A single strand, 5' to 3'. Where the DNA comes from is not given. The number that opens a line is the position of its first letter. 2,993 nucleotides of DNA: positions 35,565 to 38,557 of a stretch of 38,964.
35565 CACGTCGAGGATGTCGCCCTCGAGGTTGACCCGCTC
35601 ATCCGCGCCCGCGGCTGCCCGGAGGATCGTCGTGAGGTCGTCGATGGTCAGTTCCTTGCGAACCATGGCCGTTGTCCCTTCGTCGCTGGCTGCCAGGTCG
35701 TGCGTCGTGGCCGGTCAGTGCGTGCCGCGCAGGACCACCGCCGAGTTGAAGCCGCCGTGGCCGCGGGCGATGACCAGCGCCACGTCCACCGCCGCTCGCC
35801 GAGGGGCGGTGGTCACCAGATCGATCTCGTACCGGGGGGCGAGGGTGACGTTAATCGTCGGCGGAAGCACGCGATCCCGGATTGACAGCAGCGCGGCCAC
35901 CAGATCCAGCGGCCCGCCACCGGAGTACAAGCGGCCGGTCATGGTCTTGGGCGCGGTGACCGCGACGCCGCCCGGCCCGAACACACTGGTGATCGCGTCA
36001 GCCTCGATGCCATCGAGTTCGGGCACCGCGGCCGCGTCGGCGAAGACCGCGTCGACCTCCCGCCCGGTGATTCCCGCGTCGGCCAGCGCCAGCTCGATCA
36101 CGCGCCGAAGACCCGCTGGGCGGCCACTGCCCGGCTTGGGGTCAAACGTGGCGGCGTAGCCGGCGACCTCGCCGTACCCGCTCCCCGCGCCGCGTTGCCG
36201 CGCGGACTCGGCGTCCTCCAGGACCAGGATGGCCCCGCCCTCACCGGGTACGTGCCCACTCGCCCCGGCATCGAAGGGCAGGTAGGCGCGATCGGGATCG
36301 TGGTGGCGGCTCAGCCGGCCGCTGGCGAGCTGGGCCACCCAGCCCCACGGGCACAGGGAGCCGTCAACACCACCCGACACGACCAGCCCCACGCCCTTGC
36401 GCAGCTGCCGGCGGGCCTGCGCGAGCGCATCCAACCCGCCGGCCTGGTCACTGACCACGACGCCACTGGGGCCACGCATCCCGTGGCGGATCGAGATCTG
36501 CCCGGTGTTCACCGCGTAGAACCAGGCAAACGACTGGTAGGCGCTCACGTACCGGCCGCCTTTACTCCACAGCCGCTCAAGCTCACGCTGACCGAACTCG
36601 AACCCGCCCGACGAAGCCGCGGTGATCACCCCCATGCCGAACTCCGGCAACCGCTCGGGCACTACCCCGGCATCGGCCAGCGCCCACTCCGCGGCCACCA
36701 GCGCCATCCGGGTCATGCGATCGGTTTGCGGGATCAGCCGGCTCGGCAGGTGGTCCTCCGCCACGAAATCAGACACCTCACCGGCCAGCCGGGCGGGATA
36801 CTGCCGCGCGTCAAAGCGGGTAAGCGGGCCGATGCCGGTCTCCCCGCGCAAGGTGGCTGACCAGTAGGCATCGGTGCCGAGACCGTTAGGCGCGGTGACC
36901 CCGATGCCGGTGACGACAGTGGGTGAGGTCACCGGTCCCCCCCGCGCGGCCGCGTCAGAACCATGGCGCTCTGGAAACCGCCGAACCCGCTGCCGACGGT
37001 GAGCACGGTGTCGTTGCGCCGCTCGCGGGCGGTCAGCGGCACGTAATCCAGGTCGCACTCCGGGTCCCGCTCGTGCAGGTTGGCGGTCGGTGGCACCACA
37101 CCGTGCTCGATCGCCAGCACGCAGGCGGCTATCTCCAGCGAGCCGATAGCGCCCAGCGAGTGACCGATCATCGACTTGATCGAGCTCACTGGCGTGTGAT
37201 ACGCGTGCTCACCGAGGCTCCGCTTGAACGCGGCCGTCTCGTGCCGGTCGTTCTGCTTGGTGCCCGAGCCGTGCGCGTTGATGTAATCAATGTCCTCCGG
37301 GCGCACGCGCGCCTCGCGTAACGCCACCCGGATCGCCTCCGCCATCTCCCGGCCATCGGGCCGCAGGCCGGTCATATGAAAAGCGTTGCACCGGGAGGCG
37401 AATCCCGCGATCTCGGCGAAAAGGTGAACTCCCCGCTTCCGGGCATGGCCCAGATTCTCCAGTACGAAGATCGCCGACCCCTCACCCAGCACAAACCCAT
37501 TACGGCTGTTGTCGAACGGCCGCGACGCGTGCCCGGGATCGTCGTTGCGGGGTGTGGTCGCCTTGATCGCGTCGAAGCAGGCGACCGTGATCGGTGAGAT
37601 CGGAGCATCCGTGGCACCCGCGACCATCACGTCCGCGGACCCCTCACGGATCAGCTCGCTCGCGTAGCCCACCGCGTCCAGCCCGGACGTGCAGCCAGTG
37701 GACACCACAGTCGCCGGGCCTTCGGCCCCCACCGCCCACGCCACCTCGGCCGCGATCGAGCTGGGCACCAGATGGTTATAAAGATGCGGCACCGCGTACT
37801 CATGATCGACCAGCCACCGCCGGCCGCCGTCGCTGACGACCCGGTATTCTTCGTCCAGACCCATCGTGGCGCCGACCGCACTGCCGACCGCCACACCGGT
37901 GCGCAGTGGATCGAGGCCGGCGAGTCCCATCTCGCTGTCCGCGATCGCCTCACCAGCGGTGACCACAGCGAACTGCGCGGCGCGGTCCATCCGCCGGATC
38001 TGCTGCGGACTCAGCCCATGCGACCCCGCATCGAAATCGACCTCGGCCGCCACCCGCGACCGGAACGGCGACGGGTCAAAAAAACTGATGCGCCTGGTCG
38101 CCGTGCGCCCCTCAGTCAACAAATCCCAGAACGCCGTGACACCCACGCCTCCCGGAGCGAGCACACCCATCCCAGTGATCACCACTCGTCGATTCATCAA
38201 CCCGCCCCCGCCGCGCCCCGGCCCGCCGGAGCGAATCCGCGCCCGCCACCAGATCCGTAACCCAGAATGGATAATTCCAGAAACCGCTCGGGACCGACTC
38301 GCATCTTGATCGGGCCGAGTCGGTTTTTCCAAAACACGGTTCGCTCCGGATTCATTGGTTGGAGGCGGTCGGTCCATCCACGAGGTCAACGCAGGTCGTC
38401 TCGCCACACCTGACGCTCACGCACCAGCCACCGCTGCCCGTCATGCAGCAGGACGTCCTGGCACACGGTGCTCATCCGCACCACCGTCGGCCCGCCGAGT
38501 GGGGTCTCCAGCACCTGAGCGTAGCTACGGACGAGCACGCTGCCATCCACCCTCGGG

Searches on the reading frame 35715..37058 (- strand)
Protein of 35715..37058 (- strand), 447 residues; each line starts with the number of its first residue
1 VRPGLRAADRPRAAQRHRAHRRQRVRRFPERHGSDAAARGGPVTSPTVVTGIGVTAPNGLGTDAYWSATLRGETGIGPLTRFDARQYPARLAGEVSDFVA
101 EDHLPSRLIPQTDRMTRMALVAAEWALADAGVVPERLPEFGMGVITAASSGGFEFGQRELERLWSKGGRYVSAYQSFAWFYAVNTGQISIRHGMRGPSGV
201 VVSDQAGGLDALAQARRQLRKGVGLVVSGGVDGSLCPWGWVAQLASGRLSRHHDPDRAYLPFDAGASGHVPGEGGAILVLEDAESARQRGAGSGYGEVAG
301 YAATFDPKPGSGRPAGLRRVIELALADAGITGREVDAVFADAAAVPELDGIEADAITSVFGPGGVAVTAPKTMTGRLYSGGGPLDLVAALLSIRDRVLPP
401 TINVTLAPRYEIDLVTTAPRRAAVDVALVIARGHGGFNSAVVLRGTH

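Call 95: search_protein_families(library=pfam, proteins=[window:35715-37058:-], max_evalue=0.001)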
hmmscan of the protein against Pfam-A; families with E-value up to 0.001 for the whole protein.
window:35715-37058:- (447 aa): 2 families
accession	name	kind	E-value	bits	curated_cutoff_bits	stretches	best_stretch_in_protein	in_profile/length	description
PF00109.32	ketoacyl-synt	-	1.8e-40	139.6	20.8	1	46-285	3-251/252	Beta-ketoacyl synthase, N-terminal domain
PF02801.28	Ketoacyl-synt_C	-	7.3e-22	78.1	20.8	1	295-404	1-118/119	Beta-ketoacyl synthase, C-terminal domain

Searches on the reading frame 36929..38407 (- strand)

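Call 95: search_protein_families(library=pfam, proteins=[window:36929-38407:-], max_evalue=0.001)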
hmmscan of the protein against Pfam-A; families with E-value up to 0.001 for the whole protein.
window:36929-38407:- (492 aa): 3 families
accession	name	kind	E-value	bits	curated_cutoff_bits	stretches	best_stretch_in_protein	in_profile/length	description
PF00109.32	ketoacyl-synt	-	1.4e-51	176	20.8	1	73-320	2-250/252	Beta-ketoacyl synthase, N-terminal domain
PF02801.28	Ketoacyl-synt_C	-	3.7e-38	130.6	20.8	1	331-444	2-118/119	Beta-ketoacyl synthase, C-terminal domain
PF00108.29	Thiolase_N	-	7.1e-05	22.7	26.4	0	218-264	62-110/260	Thiolase, N-terminal domain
